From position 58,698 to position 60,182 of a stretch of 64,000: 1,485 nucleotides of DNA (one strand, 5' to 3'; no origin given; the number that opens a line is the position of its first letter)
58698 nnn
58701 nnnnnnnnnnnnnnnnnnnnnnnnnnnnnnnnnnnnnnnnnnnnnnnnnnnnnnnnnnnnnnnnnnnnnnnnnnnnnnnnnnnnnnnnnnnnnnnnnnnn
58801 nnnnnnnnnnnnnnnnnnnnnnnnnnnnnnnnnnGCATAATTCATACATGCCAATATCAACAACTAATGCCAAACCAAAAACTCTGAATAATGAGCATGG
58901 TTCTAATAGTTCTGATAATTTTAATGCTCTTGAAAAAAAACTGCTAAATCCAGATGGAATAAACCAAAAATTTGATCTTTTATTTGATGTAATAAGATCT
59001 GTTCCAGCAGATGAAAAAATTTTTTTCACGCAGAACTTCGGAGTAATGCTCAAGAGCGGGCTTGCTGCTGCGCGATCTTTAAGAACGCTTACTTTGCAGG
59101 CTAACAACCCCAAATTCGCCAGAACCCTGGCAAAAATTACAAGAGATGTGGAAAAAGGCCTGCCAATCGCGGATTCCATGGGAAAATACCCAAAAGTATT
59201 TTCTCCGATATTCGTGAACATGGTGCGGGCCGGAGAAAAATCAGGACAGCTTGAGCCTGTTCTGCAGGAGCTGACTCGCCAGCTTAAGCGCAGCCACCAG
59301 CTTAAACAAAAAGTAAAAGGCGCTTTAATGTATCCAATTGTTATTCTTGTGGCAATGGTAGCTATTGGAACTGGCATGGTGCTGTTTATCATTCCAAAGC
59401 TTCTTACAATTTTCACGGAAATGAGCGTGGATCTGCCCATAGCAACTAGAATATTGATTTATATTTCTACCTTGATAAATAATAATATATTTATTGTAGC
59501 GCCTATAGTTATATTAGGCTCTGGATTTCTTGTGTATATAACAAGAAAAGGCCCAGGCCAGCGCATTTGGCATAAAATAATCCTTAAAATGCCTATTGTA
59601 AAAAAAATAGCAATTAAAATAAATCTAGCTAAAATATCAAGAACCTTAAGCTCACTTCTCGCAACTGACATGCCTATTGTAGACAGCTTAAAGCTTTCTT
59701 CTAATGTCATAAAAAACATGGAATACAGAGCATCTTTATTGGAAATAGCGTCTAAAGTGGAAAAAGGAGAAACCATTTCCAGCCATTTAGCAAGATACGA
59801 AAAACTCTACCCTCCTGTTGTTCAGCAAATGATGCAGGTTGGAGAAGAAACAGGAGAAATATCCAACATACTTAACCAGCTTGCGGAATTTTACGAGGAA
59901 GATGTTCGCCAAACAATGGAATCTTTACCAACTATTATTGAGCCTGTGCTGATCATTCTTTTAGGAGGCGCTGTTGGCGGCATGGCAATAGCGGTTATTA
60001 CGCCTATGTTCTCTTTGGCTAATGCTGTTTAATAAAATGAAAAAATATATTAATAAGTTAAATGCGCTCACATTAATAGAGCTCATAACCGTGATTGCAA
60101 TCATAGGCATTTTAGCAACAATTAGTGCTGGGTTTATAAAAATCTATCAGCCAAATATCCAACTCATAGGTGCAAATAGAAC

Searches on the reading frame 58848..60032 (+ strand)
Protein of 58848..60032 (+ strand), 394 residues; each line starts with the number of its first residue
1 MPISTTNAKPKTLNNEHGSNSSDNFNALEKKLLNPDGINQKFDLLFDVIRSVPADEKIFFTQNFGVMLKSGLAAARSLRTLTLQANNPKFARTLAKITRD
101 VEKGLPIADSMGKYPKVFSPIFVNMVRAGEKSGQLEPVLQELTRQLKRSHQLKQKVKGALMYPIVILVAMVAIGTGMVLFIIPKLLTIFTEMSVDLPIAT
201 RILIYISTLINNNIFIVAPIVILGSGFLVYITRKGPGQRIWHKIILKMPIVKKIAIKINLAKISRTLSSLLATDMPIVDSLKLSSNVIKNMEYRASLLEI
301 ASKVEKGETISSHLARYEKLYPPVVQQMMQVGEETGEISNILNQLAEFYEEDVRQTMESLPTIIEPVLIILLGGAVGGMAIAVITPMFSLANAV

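Call 78: search_protein_families(library=pfam, proteins=[window:58848-60032:+], max_evalue=0.01)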
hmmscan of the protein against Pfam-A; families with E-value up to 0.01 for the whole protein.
window:58848-60032:+ (394 aa): 1 family
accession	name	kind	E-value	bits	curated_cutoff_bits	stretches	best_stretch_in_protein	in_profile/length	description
PF00482.28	T2SSF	-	1.2e-55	187.3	25.2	2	60-183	1-125/125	Type II secretion system (T2SS), protein F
